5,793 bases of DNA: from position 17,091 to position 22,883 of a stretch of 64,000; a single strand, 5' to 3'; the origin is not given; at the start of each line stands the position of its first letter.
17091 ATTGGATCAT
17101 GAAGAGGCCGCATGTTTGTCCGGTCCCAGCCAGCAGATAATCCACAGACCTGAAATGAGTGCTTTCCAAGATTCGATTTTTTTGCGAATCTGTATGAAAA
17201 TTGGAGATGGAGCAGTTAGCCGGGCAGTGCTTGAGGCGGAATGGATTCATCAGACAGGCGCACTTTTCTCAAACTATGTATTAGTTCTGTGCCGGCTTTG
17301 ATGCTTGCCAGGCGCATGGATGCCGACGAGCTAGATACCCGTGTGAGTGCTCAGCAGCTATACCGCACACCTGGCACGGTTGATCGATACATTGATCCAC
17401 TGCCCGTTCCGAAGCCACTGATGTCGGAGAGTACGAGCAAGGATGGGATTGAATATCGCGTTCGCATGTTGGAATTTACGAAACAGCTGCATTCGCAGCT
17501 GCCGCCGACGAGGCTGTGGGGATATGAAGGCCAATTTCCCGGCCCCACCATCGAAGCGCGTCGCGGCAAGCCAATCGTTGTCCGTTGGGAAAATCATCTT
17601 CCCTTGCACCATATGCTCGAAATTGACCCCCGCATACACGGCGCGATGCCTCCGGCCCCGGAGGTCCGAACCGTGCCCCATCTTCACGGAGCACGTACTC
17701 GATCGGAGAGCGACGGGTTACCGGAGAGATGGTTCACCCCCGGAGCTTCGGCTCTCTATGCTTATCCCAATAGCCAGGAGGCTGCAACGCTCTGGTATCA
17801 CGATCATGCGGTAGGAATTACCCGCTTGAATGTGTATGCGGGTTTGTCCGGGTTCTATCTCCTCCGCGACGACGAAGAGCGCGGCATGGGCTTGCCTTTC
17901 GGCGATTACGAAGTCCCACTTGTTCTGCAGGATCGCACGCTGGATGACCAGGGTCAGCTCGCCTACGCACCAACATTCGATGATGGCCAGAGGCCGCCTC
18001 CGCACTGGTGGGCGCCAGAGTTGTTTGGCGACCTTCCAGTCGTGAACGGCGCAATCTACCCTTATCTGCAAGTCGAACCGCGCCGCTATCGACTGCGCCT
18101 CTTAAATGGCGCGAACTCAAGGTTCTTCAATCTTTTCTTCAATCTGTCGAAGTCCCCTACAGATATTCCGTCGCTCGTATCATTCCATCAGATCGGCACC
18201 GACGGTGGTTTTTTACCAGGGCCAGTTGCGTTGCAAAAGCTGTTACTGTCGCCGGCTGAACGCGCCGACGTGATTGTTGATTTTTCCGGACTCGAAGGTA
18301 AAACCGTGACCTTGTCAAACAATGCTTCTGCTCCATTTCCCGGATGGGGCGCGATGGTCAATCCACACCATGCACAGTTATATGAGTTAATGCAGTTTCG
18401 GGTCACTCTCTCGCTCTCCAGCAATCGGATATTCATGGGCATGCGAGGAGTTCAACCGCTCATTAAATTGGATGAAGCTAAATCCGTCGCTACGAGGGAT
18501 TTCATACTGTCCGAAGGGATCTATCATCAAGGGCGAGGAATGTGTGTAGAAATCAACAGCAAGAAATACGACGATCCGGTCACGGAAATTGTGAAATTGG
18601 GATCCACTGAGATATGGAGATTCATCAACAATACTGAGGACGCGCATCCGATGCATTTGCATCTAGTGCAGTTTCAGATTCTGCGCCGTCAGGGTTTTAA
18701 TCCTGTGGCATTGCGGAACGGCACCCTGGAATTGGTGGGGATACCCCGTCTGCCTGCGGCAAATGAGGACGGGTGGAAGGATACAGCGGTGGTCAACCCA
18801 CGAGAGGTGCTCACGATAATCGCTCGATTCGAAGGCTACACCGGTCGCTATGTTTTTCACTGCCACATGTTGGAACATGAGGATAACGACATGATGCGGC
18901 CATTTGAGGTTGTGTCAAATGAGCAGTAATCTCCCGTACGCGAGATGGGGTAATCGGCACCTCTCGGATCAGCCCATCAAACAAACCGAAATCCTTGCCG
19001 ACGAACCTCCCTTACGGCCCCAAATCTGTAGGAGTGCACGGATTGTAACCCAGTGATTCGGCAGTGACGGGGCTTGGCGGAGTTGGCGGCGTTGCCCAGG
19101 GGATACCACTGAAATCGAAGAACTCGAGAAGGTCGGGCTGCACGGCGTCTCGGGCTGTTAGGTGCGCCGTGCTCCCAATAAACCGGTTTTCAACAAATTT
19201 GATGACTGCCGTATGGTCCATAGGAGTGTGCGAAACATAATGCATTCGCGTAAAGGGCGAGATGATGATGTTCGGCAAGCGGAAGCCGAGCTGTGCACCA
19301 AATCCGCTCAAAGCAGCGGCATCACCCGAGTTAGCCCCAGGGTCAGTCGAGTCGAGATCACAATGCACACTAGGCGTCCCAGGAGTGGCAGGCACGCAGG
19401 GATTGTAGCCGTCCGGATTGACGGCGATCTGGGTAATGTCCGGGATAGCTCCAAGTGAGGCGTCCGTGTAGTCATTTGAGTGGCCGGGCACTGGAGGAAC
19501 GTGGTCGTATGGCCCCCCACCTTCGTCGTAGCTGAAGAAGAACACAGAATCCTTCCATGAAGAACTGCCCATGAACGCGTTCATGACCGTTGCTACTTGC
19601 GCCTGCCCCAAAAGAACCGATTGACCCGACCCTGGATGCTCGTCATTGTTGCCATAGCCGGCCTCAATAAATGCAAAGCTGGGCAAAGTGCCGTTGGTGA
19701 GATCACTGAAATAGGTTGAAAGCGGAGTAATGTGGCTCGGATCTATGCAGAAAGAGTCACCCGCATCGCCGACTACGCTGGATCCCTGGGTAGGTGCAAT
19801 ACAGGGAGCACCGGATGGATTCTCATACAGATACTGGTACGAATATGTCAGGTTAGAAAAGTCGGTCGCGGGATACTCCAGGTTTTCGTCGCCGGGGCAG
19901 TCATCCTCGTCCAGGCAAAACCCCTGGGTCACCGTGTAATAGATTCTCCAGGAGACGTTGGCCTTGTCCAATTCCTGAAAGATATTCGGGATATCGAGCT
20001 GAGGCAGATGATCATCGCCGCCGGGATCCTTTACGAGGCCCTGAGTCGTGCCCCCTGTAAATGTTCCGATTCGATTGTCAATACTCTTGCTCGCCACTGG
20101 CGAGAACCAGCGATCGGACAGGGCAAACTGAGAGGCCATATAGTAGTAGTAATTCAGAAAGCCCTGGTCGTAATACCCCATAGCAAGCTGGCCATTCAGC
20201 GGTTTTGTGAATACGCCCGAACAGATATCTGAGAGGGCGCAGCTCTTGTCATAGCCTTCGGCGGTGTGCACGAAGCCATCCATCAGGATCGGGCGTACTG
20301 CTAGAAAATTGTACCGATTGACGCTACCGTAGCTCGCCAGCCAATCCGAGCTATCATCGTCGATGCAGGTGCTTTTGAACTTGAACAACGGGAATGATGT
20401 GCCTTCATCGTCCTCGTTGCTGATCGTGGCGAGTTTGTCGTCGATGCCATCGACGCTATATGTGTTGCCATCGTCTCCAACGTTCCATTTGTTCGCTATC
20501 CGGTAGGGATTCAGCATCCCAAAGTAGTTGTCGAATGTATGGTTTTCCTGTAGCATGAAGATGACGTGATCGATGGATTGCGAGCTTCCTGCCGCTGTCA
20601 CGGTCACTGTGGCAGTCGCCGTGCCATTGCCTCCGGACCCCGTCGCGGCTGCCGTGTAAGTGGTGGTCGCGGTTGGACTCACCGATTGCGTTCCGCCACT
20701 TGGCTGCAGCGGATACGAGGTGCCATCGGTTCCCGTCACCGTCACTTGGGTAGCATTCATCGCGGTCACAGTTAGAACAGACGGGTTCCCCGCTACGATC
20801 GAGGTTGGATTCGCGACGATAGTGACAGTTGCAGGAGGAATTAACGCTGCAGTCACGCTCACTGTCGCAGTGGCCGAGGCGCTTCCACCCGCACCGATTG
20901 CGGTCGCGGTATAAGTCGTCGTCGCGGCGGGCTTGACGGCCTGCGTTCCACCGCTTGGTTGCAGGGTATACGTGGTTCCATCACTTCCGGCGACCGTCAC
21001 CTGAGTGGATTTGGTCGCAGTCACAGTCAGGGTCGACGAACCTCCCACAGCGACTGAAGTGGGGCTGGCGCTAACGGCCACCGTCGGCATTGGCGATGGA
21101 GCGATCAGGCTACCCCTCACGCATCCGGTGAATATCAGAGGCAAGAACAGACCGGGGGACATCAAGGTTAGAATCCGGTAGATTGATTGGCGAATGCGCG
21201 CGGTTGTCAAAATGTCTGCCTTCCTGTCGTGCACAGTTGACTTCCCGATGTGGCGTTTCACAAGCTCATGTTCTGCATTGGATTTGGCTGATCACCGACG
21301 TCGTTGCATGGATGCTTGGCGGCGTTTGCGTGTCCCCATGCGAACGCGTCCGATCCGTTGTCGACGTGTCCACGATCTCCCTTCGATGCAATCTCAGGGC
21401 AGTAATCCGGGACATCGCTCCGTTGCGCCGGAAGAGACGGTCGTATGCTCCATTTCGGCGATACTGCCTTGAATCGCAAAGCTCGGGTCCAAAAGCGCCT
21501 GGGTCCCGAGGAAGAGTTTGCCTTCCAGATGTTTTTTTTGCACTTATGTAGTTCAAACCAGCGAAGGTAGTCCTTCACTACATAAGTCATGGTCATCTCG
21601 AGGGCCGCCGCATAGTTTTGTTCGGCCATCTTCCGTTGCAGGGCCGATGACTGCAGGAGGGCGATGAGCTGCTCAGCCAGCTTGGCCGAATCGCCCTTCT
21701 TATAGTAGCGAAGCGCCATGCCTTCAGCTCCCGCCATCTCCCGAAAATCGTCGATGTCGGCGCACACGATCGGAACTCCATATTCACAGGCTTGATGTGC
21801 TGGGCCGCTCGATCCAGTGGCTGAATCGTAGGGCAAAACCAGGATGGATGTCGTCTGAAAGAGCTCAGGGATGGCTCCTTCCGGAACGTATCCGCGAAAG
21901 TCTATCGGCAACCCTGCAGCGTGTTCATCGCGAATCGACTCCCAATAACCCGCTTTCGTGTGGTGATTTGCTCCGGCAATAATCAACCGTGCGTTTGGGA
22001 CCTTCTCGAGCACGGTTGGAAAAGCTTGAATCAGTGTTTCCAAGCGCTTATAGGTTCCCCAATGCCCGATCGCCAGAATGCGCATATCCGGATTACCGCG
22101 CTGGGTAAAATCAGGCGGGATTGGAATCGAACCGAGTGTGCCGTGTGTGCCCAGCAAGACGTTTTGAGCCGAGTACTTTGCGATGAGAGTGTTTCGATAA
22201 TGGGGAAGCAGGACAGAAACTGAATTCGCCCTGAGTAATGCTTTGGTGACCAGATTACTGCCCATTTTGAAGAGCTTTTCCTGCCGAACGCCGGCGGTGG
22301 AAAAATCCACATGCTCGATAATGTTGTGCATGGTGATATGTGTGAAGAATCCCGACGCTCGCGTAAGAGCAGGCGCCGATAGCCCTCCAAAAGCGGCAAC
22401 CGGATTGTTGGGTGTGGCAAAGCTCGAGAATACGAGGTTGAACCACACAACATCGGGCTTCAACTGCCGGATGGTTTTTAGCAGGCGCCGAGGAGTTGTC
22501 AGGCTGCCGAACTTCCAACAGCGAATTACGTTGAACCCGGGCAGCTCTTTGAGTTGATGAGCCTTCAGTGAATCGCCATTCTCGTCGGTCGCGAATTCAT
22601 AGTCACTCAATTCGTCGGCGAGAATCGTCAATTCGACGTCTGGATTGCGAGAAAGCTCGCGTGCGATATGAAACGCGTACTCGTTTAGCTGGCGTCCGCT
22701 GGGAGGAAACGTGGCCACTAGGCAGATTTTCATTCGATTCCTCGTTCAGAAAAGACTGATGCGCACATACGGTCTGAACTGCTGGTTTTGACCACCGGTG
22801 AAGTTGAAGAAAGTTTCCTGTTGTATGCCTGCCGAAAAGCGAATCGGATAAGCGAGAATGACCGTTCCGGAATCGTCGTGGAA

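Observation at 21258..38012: Candidate novel synthase-dependent exopolysaccharide/glycoconjugate export locus (Pel/Bcs/Pga-like parts, atypical composition)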

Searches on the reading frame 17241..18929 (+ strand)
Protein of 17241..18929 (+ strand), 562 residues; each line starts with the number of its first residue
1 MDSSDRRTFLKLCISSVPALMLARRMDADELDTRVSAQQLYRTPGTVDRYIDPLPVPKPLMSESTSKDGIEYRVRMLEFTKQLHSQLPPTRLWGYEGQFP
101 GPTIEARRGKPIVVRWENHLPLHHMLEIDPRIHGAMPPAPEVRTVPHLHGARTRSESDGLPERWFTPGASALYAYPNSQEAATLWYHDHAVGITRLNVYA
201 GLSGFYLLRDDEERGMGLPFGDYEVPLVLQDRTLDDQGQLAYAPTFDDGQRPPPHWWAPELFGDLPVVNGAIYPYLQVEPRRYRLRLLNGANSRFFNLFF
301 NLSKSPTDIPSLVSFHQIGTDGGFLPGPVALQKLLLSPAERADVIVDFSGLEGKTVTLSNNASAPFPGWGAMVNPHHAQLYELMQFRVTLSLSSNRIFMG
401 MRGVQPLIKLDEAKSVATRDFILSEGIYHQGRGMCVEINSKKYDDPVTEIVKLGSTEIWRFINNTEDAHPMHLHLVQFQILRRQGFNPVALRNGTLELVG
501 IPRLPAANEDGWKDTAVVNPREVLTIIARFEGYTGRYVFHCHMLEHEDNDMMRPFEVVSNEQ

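Call 4: search_protein_families(library=pfam, proteins=[window:17241-18929:+], max_evalue=0.01)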
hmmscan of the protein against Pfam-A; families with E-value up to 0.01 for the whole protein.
window:17241-18929:+ (562 aa): 2 families
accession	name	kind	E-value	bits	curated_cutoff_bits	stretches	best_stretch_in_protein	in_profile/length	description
PF07731.20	Cu-oxidase_2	-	6.7e-24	84.6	20.4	1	439-558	24-134/137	Multicopper oxidase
PF07732.21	Cu-oxidase_3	-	2.3e-18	66.8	21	2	145-212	50-118/119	Multicopper oxidase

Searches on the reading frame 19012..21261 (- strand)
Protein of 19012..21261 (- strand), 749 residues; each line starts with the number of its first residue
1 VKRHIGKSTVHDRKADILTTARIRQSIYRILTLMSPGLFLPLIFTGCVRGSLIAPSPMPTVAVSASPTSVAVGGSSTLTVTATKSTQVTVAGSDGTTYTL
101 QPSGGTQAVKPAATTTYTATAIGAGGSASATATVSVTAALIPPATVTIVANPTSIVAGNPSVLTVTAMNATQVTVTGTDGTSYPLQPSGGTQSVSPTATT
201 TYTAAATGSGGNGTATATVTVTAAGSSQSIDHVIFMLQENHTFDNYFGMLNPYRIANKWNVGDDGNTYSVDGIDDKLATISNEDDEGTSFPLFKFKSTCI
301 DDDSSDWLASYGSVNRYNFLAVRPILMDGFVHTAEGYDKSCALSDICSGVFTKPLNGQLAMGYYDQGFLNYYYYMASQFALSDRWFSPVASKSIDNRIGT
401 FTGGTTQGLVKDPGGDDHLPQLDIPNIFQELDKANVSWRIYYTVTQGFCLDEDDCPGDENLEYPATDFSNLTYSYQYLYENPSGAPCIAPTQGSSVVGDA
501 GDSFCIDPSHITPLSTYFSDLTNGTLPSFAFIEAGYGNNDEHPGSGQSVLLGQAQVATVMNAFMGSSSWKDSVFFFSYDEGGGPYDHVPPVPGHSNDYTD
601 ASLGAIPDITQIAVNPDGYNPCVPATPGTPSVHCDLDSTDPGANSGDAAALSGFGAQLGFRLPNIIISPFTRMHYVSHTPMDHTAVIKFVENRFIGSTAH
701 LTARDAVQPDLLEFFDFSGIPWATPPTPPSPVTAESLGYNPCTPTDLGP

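Call 3: search_protein_families(library=pfam, proteins=[window:19012-21261:-], max_evalue=0.01)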
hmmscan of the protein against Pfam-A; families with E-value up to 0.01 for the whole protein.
window:19012-21261:- (749 aa): 1 family
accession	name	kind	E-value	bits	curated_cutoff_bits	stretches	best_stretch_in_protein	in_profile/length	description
PF04185.19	Phosphoesterase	-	3.2e-54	184.9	23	1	230-694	1-353/356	Phosphoesterase family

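Call 17: search_protein_families(library=ncbifam, proteins=[window:19012-21261:-], max_evalue=0.01)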
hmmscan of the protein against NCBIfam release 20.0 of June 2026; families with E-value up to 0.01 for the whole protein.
window:19012-21261:- (749 aa): 2 families
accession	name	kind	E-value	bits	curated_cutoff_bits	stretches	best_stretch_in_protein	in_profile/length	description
TIGR03396.1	PC_PLC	equivalog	2.3e-40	138.7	580.25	2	357-718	137-448/688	phosphocholine-specific phospholipase C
TIGR03397.1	acid_phos_Burk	subfamily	2e-18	66.8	362.75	2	409-593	250-409/483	acid phosphatase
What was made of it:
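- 19012..21261 (-): PLC/AcpA-like phosphoesterase lipoprotein (749 aa) with two tandem Ig-like repeats after a lipobox. Its start overlaps the GT4 stop codon by 4 nt. Probable accessory member, found only in the acidobacterial loci. PF04185 3.2e-54 (call 3); PC_PLC TIGR03396 2.3e-40, below cut-off (call 17).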

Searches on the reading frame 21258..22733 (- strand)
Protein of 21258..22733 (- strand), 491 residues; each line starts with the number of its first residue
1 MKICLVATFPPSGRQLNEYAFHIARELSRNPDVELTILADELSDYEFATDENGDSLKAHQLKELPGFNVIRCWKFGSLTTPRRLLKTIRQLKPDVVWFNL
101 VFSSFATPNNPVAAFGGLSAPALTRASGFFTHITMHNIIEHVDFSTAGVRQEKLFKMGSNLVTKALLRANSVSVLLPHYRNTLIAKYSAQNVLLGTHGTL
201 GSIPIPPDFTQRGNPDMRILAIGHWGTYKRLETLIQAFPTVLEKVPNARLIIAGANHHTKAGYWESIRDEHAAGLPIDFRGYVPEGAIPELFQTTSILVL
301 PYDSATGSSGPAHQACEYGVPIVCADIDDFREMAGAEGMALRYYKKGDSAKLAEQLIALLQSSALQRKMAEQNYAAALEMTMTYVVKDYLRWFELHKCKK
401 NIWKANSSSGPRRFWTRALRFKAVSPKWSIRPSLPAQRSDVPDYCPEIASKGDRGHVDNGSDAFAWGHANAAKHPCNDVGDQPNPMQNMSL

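Call 3: search_protein_families(library=pfam, proteins=[window:21258-22733:-], max_evalue=0.01)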
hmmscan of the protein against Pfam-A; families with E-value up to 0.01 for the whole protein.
window:21258-22733:- (491 aa): 3 families
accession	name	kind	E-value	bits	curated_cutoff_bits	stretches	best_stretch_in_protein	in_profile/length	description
PF13692.12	Glyco_trans_1_4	-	6.3e-17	62.6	27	1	218-361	3-141/142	Glycosyl transferases group 1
PF00534.26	Glycos_transf_1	-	8.8e-16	58.4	26.4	1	218-374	17-170/172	Glycosyl transferases group 1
PF13579.12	Glyco_trans_4_4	-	0.0016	19.3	29.7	1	17-104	4-82/158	Glycosyl transferase 4-like domain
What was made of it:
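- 21258..22733 (-): Cytoplasmic GT4 (GT-B fold) glycosyltransferase, 491 aa. The catalytic part is about residues 1-395, followed by a poorly conserved tail. Glycos_transf_1 8.8e-16 and Glyco_trans_1_4 6.3e-17 (call 3).
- Checked: GT4: 21258-22733 (-), Glycos_transf_1 8.8e-16 (call 3).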

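Call 5: search_protein_families(library=ncbifam, proteins=[window:21258-22733:-], max_evalue=0.01)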
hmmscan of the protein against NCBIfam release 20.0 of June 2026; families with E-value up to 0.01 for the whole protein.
window:21258-22733:- (491 aa): 9 families
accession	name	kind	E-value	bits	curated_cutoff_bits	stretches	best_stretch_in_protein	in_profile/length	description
TIGR04157.1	glyco_rSAM_CFB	subfamily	7.2e-09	35.1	400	1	219-377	230-389/406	TIGR04157 family glycosyltransferase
TIGR04063.1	stp3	hypoth_equivalog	4.6e-07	29.1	442.05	1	220-372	216-370/397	TIGR04063 family PEP-CTERM/XrtA system glycosyltransferase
TIGR04047.1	MSMEG_0565_glyc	hypoth_equivalog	9e-07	28.3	259.85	1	219-369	196-348/373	MSMEG_0565 family glycosyltransferase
NF041876.1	EPS_EpsE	equivalog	1.2e-06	28.1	400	1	214-373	212-372/389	exopolysaccharide biosynthesis GT4 family glycosyltransferase EpsE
TIGR04348.1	TIGR04348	equivalog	1.3e-06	27.7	300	1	214-377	135-292/310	selenoneine biosynthesis selenosugar synthase SenB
TIGR03088.1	stp2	hypoth_equivalog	1.5e-06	27.5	409.05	1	214-394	192-371/374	TIGR03088 family PEP-CTERM/XrtA system glycosyltransferase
NF038229.1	Glyco4_Geo_Pelo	equivalog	2.6e-05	23.4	400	1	232-379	177-318/338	GPMC system family 4 glycosyltransferase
TIGR03999.1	thiol_BshA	equivalog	6.6e-05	22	273.7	1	225-393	208-370/375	N-acetyl-alpha-D-glucosaminyl L-malate synthase BshA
TIGR03449.1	mycothiol_MshA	equivalog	0.0009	18.2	462.5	1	222-383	226-390/406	D-inositol-3-phosphate glycosyltransferase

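Call 9: search_solved_structures(query=window:21258-22733:-, max_evalue=0.01)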
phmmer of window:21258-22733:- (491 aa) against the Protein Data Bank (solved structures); distinct sequences matched with E-value up to 0.01: 0.

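Call 81: search_solved_structures(query=window:21261-22733:-, max_evalue=5)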
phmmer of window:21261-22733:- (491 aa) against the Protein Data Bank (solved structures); distinct sequences matched with E-value up to 5: 9.
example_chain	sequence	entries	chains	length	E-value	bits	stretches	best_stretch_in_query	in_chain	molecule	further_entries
4n9w_A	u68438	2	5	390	0.037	15.9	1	218-366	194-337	GDP-mannose-dependent alpha-(1-2)-phosphatidylinositol mannosyltransferase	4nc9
2gej_A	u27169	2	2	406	0.04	15.7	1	218-366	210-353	PHOSPHATIDYLINOSITOL MANNOSYLTRANSFERASE (PimA)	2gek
2jjm_A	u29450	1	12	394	0.27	13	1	219-380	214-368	GLYCOSYL TRANSFERASE, GROUP 1 FAMILY PROTEIN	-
3mbo_A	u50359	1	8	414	0.3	12.9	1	219-380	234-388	Glycosyltransferase, group 1 family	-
1a3g_A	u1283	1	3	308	0.33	12.7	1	218-302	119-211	BRANCHED-CHAIN AMINO ACID AMINOTRANSFERASE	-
1i1k_A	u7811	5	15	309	0.33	12.7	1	218-302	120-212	BRANCHED-CHAIN AMINO ACID AMINOTRANSFERASE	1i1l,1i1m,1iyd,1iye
6d9t_A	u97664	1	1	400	0.35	12.7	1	215-389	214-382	Glycosyl transferase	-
6n1x_A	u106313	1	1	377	0.39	12.5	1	215-380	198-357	Glycosyltransferase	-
8fek_A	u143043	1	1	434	0.43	12.4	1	256-308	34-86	PBP cyclase Ulm16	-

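Call 84: search_solved_structures(query=A6, max_evalue=0.001)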
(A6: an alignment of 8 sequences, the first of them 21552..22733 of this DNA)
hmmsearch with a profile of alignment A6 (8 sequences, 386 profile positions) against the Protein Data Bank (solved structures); distinct sequences matched with E-value up to 0.001: 39.
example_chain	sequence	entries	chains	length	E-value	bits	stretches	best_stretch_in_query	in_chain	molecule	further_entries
6kih_A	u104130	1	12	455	2.3e-10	43.3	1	154-366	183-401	Tll1590 protein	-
3c4q_A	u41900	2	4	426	4.8e-07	32.4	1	199-372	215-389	Predicted glycosyltransferases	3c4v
3c48_A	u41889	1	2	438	5.1e-07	32.3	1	199-372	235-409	Predicted glycosyltransferases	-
4n9w_A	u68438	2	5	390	5.5e-07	32.2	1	203-361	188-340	GDP-mannose-dependent alpha-(1-2)-phosphatidylinositol mannosyltransferase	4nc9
2gej_A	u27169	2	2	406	6e-07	32.1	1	203-361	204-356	PHOSPHATIDYLINOSITOL MANNOSYLTRANSFERASE (PimA)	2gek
3l01_A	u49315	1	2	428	1.9e-06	30.5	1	208-384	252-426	GlgA glycogen synthase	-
3fro_A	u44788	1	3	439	1.9e-06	30.4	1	208-384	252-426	GlgA glycogen synthase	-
2bis_A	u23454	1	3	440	1.9e-06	30.4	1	208-384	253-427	GLGA GLYCOGEN SYNTHASE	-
9m88_C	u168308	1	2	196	2e-06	30.4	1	208-358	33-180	Glycogen synthase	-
2bfw_A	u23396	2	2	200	2.1e-06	30.3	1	208-358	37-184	GLGA GLYCOGEN SYNTHASE | PGS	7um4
2jjm_A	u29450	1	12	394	2.3e-06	30.2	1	198-380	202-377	GLYCOSYL TRANSFERASE, GROUP 1 FAMILY PROTEIN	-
3mbo_A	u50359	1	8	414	2.6e-06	30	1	198-380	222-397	Glycosyltransferase, group 1 family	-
7w41_A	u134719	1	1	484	1.1e-05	27.9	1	208-365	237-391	Gastrin-releasing peptide receptor,GlgA glycogen synthase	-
6w25_A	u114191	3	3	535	1.2e-05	27.8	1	207-359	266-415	Melanocortin receptor 4,GlgA glycogen synthase,Melanocortin receptor 4 | Melanocortin receptor 4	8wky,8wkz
6kp6_A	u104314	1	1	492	1.2e-05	27.8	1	208-365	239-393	Muscarinic acetylcholine receptor M4,GlgA glycogen synthase,Muscarinic acetylcholine recep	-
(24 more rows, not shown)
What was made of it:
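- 21258..22733 (-): A profile of orthologues hits generic GT4 enzymes in the PDB (sucrose-phosphate-synthase-like, MshA, PimA, GlgA) (call 84).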
